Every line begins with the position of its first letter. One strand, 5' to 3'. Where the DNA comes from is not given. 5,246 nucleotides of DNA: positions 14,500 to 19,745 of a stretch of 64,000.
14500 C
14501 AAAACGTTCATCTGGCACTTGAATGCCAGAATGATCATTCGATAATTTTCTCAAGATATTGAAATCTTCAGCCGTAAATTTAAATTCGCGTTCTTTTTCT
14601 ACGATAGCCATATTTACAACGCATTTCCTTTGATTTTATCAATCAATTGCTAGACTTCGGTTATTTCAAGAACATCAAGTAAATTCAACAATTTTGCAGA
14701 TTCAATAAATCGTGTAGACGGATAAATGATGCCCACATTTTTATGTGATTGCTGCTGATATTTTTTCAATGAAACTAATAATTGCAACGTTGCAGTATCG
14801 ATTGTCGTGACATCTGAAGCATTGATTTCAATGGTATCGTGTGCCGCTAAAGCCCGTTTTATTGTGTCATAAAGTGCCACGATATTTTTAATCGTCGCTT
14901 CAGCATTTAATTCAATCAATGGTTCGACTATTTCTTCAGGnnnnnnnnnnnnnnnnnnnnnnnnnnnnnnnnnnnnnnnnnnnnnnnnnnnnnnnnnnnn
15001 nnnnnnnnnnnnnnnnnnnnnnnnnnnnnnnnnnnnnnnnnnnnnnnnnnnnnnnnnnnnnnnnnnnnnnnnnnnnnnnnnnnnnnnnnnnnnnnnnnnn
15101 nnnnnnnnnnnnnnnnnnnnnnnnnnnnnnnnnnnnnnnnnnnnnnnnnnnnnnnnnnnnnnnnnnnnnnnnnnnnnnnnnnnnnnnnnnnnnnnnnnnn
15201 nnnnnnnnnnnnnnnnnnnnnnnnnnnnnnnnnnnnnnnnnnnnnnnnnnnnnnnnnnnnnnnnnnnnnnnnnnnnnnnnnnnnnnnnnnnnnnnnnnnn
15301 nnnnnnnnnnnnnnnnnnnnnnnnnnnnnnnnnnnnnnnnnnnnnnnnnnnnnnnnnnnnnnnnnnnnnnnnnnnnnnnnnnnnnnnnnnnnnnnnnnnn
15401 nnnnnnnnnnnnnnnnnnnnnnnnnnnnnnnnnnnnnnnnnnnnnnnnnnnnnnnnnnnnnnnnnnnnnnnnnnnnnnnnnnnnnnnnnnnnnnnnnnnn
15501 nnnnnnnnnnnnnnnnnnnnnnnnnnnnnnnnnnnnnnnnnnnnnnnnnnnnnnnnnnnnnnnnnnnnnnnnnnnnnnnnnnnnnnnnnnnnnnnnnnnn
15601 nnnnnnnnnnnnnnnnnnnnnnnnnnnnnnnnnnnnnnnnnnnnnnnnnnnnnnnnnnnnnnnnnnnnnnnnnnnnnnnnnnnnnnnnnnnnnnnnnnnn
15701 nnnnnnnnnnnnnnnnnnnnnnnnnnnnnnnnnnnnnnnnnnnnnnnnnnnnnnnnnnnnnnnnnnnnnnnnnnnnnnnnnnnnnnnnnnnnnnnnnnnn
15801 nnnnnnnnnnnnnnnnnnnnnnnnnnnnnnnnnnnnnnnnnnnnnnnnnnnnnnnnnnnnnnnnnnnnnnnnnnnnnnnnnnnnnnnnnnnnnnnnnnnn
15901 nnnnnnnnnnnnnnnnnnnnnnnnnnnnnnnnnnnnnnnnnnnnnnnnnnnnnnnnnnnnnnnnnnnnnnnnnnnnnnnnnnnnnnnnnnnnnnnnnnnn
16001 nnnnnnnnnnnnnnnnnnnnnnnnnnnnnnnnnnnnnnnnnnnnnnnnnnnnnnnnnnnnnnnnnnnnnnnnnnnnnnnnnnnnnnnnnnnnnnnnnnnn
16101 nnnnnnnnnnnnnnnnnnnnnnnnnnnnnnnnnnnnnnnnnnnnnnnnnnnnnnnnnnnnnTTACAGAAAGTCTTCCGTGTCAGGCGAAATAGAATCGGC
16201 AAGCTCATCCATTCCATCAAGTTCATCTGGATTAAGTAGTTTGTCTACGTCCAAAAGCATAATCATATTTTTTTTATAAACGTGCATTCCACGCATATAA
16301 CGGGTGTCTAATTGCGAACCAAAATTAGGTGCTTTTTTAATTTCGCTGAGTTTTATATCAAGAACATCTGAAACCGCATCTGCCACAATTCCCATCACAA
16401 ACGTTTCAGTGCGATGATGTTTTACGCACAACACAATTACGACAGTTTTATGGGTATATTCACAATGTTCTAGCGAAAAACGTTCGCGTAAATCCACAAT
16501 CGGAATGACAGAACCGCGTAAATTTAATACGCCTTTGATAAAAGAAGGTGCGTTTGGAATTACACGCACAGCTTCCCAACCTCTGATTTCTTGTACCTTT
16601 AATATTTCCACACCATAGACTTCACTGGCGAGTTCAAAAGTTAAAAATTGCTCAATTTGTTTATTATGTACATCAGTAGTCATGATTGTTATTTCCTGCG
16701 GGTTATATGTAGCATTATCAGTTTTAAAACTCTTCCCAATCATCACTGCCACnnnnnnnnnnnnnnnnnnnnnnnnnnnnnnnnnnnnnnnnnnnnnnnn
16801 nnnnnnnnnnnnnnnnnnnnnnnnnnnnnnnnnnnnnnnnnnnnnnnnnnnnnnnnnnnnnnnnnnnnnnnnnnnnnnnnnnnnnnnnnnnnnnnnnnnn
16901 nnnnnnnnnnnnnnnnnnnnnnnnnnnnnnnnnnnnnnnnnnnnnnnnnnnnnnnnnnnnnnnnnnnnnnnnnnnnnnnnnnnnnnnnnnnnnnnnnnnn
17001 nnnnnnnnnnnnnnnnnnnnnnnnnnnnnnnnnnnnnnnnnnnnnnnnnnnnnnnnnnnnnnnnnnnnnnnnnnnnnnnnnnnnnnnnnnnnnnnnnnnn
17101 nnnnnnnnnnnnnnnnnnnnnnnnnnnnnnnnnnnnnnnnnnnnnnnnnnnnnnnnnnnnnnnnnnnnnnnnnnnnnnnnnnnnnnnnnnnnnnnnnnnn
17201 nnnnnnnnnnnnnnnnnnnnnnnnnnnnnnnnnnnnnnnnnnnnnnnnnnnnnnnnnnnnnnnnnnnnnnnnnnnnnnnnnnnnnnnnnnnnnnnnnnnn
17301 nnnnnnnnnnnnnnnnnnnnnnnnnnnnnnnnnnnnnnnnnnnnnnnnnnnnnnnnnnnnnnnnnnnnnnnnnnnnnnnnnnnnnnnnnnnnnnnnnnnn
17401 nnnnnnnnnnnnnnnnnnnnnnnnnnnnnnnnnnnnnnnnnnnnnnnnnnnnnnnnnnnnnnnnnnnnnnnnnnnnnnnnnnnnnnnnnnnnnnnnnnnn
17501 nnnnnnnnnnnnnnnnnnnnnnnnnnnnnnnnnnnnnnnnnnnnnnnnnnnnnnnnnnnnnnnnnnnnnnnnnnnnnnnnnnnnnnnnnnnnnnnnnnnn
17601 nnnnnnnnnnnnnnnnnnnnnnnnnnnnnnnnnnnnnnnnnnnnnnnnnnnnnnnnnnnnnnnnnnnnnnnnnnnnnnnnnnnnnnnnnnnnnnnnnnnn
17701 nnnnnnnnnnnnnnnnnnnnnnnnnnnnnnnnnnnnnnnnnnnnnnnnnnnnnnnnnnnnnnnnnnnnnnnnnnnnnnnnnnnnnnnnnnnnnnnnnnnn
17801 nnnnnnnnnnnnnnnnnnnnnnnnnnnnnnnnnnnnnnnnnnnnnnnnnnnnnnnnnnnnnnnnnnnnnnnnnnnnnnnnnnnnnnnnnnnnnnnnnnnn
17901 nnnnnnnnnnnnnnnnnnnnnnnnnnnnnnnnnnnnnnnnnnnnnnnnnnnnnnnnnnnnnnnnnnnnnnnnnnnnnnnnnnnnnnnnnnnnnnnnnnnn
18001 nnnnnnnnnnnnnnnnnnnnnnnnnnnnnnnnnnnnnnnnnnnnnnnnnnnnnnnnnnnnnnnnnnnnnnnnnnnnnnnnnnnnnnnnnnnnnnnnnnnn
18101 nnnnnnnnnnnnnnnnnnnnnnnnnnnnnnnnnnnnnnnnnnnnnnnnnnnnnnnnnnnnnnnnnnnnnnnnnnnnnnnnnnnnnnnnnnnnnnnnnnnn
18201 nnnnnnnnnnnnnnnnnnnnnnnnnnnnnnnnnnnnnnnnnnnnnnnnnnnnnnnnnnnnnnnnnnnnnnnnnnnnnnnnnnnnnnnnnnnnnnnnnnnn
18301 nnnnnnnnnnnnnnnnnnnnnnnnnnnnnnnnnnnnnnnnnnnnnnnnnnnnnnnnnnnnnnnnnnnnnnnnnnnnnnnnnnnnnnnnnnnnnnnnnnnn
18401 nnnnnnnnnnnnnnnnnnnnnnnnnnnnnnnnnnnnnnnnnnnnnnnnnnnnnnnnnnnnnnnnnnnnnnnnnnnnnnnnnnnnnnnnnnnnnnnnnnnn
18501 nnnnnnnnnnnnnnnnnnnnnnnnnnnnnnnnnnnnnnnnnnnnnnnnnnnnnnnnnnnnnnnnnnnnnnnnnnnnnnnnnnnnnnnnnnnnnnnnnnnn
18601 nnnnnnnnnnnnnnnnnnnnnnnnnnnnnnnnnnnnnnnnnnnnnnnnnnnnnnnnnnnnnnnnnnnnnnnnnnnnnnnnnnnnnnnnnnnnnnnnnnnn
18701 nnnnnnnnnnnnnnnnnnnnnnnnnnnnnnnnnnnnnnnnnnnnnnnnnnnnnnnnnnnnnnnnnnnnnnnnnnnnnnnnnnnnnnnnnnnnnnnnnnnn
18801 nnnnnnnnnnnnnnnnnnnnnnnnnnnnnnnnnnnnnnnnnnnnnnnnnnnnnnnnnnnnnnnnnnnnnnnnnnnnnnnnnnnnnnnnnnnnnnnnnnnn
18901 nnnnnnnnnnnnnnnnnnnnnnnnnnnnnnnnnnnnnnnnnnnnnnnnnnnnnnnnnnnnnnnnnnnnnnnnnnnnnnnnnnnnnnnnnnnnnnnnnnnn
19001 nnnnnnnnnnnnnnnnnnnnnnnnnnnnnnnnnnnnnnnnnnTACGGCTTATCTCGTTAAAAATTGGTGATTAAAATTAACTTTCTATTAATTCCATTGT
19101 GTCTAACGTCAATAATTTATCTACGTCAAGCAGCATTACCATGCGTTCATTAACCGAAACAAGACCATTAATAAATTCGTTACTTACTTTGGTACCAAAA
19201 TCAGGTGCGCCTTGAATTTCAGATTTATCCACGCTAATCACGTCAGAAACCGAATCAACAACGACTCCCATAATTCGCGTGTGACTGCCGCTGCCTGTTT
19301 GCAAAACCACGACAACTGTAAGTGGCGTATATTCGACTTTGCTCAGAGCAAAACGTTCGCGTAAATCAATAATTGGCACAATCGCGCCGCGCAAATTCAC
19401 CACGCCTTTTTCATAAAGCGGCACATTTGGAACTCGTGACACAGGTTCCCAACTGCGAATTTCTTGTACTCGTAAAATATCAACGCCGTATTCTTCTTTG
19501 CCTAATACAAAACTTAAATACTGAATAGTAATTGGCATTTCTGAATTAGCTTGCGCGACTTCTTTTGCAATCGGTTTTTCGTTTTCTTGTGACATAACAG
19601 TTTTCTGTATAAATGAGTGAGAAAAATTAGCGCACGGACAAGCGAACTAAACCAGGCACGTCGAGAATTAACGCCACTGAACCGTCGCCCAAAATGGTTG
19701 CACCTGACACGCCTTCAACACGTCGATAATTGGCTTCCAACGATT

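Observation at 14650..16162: ParA-like ATPase overlapping an extremely acidic STAS-domain protein inside the chemosensory operon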

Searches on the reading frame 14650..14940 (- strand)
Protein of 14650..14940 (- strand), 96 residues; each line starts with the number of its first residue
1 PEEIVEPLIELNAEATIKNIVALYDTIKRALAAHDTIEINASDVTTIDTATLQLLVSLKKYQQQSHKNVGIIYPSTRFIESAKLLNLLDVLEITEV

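Call 36: search_dna_similar(query=window:14650-14940:-, collection=plasmids, mode=protein, max_evalue=0.01, max_rows=20)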
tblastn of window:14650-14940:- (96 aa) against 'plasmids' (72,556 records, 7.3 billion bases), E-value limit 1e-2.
Records with a match: 3; places in all: 3; records where one place covers at least 80% of the query: 0.
Best place of each record, by identity: <60% 3.
By first word of the organism name: Vibrio 3.
By predicted mobility (MOB-suite, as given by PLSDB): non-mobilizable 3.
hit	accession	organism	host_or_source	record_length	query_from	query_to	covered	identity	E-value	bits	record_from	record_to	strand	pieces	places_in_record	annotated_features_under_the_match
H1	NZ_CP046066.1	Vibrio sp. THAF191d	pure culture,Surface of a polyethylene ...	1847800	28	93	69%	34.8%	2e-4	45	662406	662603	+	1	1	none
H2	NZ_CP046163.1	Vibrio sp. THAF191c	pure culture,Surface of a polyethylene ...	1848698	28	93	69%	34.8%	2e-4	45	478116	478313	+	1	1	none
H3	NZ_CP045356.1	Vibrio sp. THAF64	pure culture,Surface of a sandy ...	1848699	28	93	69%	34.8%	2e-4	45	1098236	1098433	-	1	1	none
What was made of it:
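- Tried and rejected: tblastn of the STAS domain against plasmids found only Vibrio chromosome 2 (call 36).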

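Call 37: get_annotated_region(hit=H1, flank=12000)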
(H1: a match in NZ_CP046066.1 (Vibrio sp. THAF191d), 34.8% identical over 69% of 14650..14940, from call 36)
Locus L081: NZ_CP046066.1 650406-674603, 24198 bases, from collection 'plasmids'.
description: Vibrio sp. THAF191d plasmid pTHAF191d_b, complete sequence
organism: Vibrio sp. THAF191d (NCBI taxid 2661922)
taxonomy: Bacteria; Pseudomonadota; Gammaproteobacteria; Vibrionales; Vibrionaceae; Vibrio; Vibrio sp. THAF191d
host: -; source: pure culture,Surface of a polyethylene microplastic particle present in tank 6 of a marine aquarium ...; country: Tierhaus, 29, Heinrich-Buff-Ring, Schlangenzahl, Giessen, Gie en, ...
typing (MOB-suite, as given by PLSDB): non-mobilizable
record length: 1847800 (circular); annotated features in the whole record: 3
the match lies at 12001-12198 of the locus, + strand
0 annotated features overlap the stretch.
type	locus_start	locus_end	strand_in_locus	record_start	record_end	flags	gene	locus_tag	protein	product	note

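Call 49: search_protein_families(library=pfam, proteins=[L081:11938-12231:+, L081:21112-22308:+, L081:22690-24198:+], max_evalue=0.01)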
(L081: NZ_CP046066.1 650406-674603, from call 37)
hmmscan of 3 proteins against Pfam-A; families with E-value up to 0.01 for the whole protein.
L081:11938-12231:+ (97 aa): 2 families
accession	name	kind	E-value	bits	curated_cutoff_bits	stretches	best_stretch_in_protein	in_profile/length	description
PF13466.11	STAS_2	-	1.2e-08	35.5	29.2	1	5-82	3-80/80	STAS domain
PF01740.26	STAS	-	1.1e-06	28.8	22.6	1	8-91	18-103/106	STAS domain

L081:21112-22308:+ (398 aa): 1 family
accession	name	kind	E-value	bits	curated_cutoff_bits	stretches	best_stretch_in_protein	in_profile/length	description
PF00015.26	MCPsignal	-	3.6e-25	89.2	34.6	1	179-309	22-148/172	Methyl-accepting chemotaxis protein (MCP) signalling domain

L081:22690-24198:+ (503 aa): 2 families
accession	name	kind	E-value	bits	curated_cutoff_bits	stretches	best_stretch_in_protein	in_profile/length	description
PF07228.17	SpoIIE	-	1.4e-38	133.2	25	1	192-378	2-191/192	Stage II sporulation protein E (SpoIIE)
PF00072.30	Response_reg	-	2.7e-21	76.2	30.2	1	3-116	1-111/111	Response regulator receiver domain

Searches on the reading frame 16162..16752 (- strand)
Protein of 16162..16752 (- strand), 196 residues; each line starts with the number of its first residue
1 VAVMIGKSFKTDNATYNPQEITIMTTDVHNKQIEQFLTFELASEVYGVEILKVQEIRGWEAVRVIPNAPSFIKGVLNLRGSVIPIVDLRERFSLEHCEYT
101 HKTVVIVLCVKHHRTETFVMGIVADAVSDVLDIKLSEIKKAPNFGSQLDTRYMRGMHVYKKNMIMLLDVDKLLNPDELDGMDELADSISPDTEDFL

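Call 5: search_protein_families(library=pfam, proteins=[window:16162-16752:-], max_evalue=0.01)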
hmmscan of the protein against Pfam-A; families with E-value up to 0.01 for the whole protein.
window:16162-16752:- (196 aa): 1 family
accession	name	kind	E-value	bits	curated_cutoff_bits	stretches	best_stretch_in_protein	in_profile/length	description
PF01584.24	CheW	-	9.5e-34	116.4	23.5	1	35-174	1-135/138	CheW-like domain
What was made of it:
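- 16162..16752 (-): Second cheW. Its real start is probably the conserved MTTD at about 16683. Its stop overlaps the parA start (TAATG). Pfam CheW 1e-33 (call 5).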

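Call 6: search_protein_families(library=ncbifam, proteins=[window:16162-16752:-], max_evalue=0.01)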
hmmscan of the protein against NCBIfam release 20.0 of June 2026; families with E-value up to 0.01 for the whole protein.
window:16162-16752:- (196 aa): 1 family
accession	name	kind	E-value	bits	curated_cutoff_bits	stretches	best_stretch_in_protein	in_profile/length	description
NF007903.0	PRK10612.1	equivalog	3.3e-45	153.8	260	1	31-187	14-165/167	chemotaxis protein CheW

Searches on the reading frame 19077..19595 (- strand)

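Call 5: search_protein_families(library=pfam, proteins=[window:19077-19595:-], max_evalue=0.01)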
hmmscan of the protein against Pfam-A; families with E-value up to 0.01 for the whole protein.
window:19077-19595:- (172 aa): 1 family
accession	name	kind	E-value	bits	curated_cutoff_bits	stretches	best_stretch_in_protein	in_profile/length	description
PF01584.24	CheW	-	3e-36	124.5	23.5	1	25-163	1-135/138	CheW-like domain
